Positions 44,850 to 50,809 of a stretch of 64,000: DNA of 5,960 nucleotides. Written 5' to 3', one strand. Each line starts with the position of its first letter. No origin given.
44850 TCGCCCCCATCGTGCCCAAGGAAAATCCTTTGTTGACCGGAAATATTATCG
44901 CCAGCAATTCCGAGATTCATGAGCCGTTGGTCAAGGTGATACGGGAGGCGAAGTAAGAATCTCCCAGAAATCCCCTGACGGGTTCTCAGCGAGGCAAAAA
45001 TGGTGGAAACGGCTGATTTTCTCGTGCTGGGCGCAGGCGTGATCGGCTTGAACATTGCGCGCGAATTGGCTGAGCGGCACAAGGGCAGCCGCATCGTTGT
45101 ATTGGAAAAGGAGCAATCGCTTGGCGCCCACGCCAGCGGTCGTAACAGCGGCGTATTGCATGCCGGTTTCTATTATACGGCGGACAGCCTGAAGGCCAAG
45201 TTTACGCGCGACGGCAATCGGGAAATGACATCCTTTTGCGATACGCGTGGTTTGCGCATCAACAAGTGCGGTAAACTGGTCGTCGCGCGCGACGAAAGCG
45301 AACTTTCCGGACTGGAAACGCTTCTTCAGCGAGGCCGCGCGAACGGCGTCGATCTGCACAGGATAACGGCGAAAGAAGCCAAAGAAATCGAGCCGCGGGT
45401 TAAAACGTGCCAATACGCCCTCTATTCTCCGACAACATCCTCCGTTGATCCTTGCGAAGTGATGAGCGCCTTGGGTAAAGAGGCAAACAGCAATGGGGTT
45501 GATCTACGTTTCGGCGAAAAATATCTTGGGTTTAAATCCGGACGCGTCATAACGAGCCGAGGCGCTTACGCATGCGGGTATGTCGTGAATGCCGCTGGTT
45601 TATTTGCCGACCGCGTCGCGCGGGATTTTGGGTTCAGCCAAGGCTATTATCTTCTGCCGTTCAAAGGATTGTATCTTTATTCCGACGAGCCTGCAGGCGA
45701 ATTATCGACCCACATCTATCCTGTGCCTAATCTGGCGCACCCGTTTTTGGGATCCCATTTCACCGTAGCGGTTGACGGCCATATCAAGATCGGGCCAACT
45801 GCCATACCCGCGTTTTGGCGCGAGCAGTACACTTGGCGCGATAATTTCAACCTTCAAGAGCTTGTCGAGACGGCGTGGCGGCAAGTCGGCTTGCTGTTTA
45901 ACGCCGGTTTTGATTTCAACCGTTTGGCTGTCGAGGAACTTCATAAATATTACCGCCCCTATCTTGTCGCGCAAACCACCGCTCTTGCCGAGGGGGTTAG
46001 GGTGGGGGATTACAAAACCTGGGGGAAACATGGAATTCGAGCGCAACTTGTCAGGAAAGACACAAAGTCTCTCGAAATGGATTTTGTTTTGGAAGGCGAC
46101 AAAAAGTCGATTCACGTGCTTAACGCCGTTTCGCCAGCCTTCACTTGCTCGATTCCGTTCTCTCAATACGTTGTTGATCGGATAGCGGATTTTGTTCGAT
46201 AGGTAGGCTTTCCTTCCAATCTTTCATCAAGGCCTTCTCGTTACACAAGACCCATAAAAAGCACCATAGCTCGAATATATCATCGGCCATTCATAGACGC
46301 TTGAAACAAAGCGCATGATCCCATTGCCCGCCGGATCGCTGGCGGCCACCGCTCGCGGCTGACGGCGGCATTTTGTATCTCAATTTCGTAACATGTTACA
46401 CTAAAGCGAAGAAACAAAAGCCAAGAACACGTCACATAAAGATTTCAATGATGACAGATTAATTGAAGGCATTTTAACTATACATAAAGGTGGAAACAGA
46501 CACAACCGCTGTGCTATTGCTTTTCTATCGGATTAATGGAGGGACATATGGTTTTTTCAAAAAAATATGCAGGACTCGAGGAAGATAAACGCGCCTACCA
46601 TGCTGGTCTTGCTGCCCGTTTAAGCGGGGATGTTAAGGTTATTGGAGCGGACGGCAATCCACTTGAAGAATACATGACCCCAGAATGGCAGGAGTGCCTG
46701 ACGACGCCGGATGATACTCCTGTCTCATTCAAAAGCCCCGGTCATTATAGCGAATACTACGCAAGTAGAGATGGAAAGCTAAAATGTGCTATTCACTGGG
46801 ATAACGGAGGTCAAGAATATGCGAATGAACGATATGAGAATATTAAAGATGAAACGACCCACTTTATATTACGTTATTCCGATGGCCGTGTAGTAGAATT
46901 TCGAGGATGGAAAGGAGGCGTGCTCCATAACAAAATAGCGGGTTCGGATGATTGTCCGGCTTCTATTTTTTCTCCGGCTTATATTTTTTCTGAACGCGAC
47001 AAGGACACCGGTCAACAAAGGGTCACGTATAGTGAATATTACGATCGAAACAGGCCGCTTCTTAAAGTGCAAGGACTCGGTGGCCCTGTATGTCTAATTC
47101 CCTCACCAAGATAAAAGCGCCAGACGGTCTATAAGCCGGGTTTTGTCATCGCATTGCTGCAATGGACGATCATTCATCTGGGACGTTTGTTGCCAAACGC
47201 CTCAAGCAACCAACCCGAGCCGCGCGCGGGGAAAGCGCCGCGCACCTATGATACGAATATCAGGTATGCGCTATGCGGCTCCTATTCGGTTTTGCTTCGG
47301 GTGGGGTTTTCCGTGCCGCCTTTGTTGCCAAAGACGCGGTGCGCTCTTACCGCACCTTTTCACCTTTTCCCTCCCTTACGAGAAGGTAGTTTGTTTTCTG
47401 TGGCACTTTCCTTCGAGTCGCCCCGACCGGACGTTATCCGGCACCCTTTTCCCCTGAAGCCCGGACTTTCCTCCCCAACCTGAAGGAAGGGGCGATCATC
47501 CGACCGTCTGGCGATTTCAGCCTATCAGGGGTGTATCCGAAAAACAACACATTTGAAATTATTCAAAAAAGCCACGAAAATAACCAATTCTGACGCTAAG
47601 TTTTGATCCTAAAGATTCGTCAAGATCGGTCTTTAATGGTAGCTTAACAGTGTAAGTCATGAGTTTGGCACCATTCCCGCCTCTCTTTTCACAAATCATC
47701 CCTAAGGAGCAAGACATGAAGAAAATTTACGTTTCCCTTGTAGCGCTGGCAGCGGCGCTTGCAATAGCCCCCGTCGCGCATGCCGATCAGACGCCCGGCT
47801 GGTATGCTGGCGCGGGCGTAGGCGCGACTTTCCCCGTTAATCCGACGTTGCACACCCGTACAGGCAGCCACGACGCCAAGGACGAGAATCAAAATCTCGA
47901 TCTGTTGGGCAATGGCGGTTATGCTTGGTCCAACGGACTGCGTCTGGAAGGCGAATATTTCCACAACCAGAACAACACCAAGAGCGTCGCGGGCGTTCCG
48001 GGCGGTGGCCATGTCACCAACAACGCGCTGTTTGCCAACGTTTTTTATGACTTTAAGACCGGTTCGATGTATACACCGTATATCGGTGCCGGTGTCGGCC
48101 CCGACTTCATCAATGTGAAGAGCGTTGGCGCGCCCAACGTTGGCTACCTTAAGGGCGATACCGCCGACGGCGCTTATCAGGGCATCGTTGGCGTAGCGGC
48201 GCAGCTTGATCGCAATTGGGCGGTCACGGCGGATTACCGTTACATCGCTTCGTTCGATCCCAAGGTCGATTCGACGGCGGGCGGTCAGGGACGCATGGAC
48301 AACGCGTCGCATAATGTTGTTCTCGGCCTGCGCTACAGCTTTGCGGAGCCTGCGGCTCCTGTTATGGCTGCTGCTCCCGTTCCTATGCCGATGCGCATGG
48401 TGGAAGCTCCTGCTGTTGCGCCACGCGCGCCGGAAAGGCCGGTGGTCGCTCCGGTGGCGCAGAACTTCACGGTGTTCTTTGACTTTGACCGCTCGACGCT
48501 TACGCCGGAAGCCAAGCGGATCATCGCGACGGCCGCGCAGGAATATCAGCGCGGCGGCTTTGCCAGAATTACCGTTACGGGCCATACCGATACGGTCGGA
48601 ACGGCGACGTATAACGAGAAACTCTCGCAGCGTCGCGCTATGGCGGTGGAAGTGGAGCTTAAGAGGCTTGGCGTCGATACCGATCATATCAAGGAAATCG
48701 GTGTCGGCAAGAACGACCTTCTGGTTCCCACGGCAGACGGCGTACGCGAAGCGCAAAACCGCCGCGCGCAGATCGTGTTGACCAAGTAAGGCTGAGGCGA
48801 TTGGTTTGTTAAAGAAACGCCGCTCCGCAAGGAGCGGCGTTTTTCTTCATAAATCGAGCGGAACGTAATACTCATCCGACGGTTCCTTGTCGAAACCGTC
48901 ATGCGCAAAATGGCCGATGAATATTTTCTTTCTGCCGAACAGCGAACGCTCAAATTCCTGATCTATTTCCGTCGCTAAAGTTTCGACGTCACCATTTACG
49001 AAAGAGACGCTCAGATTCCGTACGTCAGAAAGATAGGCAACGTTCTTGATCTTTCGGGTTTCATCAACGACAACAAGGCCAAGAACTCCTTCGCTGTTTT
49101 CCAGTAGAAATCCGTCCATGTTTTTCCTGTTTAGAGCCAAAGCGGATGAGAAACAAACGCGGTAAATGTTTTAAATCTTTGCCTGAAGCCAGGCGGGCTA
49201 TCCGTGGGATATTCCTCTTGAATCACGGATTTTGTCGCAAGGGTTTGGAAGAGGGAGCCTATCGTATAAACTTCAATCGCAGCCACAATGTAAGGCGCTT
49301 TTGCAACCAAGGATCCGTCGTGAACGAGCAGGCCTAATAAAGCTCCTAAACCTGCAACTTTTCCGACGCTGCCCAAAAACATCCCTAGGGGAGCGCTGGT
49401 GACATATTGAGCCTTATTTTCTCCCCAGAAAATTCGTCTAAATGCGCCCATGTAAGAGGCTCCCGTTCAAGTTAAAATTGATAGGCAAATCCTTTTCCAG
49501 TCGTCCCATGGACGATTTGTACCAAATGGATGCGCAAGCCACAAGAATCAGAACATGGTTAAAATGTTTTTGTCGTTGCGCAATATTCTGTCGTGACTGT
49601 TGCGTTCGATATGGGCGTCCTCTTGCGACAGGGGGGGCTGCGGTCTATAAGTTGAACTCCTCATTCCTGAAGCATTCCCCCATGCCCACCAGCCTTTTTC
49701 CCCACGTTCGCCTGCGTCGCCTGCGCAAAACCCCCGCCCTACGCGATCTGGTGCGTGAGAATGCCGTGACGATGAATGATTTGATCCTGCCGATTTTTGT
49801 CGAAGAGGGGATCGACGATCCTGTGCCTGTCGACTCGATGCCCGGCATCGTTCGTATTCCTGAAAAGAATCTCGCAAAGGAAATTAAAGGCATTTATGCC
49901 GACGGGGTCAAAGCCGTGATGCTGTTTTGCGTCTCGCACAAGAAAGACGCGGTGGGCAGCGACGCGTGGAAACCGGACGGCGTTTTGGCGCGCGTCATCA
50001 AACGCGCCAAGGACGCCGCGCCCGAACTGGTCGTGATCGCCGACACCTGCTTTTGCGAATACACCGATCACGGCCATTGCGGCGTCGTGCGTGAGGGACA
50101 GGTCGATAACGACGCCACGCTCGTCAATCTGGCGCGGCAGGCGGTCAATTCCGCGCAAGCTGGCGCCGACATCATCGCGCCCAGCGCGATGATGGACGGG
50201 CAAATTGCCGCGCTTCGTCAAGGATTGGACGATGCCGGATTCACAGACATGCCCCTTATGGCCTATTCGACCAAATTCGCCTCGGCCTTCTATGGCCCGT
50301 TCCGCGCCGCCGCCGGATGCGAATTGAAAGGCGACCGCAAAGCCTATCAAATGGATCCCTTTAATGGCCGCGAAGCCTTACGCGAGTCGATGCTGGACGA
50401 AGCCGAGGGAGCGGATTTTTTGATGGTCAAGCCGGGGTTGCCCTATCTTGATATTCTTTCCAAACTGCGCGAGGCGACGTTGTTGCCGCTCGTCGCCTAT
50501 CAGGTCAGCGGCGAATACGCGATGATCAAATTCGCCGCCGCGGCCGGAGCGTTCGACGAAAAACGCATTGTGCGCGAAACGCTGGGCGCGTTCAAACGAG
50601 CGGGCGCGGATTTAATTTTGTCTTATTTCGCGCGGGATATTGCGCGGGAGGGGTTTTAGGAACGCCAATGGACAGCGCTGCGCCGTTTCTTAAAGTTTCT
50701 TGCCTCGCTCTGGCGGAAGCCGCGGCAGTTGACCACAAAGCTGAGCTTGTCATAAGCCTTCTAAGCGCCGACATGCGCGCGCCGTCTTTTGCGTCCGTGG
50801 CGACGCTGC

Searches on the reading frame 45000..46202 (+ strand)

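Call 54: search_protein_families(library=pfam, proteins=[window:45000-46202:+])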
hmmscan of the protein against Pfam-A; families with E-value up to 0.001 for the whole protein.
window:45000-46202:+ (400 aa): 2 families
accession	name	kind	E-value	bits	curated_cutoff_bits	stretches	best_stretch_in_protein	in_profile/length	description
PF01266.30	DAO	-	3.7e-53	181.7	27.9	1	6-292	1-289/353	FAD dependent oxidoreductase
PF13450.12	NAD_binding_8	-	6.6e-06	26.8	21.9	1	9-50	1-40/68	NAD(P)-binding Rossmann-like domain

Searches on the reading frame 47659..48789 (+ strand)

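Call 55: search_protein_families(library=pfam, proteins=[window:47659-48789:+])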
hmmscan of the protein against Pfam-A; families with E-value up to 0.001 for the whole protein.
window:47659-48789:+ (376 aa): 5 families
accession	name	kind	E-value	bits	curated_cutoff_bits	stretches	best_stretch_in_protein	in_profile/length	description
PF00691.25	OmpA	-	2.7e-17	63.3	27.2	1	273-368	1-98/98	OmpA family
PF13505.12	OMP_b-brl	-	4.5e-14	53.4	28.7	1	29-228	3-175/175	Outer membrane protein beta-barrel domain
PF02462.21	Opacity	-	2.3e-07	31.4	21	1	87-198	2-105/126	Opacity family porin protein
PF01617.23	Surface_Ag_2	-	4.4e-06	26.8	22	1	118-189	132-194/247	Surface antigen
PF09476.15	Pilus_CpaD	-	0.00054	20.2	31.1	1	253-346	25-112/200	Pilus biogenesis CpaD protein (pilus_cpaD)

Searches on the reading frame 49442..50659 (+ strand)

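Call 55: search_protein_families(library=pfam, proteins=[window:49442-50659:+])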
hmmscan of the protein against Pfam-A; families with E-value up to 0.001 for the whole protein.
window:49442-50659:+ (405 aa): 1 family
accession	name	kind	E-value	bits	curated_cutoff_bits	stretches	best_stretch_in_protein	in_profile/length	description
PF00490.27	ALAD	-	5e-135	450.1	24.6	1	89-402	2-316/317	Delta-aminolevulinic acid dehydratase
